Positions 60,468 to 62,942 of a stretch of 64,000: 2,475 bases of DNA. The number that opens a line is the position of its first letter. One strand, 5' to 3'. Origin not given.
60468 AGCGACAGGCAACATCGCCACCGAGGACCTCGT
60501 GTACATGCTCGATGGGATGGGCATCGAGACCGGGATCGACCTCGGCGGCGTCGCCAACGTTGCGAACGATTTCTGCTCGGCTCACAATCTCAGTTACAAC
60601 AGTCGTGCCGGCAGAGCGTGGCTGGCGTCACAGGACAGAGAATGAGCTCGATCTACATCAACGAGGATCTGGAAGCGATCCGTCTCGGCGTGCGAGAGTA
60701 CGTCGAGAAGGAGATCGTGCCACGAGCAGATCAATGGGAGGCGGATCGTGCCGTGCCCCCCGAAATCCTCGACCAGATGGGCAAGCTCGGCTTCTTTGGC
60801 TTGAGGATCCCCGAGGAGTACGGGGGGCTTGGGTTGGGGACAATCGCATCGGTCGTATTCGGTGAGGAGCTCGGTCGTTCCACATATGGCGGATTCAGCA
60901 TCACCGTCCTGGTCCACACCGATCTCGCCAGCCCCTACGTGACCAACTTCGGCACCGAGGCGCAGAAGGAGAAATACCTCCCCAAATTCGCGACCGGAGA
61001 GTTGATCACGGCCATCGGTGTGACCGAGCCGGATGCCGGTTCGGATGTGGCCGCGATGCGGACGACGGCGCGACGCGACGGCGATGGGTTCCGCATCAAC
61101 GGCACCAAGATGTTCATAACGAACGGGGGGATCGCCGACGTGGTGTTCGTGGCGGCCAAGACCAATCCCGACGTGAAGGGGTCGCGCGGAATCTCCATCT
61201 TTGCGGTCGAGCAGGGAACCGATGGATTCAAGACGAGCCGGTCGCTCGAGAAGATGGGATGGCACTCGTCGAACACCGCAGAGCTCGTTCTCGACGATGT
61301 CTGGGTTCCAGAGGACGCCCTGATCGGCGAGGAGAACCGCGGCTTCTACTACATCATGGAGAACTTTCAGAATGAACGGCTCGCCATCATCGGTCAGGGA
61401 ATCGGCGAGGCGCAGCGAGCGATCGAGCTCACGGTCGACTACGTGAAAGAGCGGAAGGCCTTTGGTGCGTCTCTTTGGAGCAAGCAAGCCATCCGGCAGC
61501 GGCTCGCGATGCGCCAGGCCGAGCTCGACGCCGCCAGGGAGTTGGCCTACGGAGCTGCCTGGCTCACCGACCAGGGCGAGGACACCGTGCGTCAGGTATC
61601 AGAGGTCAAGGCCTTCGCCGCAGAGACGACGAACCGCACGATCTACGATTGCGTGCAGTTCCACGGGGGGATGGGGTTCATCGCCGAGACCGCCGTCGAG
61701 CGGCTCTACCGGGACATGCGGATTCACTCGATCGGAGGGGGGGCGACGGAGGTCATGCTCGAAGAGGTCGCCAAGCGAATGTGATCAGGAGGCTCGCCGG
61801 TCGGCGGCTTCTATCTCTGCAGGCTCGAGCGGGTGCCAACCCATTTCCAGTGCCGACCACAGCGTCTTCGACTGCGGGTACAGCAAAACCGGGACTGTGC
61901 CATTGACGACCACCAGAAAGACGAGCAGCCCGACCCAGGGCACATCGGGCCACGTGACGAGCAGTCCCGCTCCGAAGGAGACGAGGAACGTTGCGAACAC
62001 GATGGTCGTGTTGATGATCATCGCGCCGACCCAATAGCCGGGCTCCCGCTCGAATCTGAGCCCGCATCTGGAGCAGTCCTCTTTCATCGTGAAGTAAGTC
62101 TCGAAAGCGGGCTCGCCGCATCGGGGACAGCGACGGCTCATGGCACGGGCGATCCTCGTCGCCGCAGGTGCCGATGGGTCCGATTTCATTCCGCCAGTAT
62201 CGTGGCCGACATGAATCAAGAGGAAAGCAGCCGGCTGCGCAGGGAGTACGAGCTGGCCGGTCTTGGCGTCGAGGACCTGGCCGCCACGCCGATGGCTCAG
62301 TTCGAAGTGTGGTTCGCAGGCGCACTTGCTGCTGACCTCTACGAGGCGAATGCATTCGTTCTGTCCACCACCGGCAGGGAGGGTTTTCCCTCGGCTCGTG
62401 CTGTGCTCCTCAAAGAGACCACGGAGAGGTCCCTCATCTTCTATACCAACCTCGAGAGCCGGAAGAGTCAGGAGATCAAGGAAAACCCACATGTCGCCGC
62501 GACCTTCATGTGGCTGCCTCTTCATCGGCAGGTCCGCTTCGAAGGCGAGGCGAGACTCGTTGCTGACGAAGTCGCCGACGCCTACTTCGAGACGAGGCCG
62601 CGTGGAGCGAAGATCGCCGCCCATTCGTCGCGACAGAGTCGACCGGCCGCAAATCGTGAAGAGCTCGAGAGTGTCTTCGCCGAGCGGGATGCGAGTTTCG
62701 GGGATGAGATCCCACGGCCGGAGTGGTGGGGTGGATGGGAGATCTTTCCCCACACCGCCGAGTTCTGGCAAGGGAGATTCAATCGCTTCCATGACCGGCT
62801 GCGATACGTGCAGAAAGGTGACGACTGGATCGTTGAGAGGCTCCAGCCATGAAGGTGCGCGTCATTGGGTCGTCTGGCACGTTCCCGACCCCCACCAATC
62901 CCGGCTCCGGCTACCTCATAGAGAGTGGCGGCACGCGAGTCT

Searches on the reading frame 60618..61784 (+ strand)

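Call 55: search_protein_families(library=pfam, proteins=[window:60618-61784:+], max_evalue=0.0001)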
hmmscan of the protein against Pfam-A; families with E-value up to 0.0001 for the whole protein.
window:60618-61784:+ (388 aa): 5 families
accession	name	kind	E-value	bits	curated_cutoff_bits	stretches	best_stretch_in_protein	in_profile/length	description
PF00441.29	Acyl-CoA_dh_1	-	1.7e-43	148.8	22.4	1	240-388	1-149/150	Acyl-CoA dehydrogenase, C-terminal domain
PF02771.21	Acyl-CoA_dh_N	-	1.6e-35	122.4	22.9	1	16-128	2-113/113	Acyl-CoA dehydrogenase, N-terminal domain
PF02770.24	Acyl-CoA_dh_M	-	3.9e-26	91.5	33.3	1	132-228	1-97/97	Acyl-CoA dehydrogenase, middle domain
PF08028.16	Acyl-CoA_dh_2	-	1.2e-15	58.5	22.7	1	259-369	5-125/134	Acyl-CoA dehydrogenase, C-terminal domain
PF22924.1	ACOX_C_alpha1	-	3.1e-05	24.3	27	1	317-386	97-166/169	Acyl-CoA oxidase, C-alpha1 domain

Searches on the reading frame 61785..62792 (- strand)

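Call 55: search_protein_families(library=pfam, proteins=[window:61785-62792:-], max_evalue=0.0001)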
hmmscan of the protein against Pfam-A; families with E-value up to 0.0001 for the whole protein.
window:61785-62792:- (335 aa): 1 family
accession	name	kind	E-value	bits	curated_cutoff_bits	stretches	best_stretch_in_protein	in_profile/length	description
PF06170.17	DUF983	-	1.6e-07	32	22.6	1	230-315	1-83/85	Protein of unknown function (DUF983)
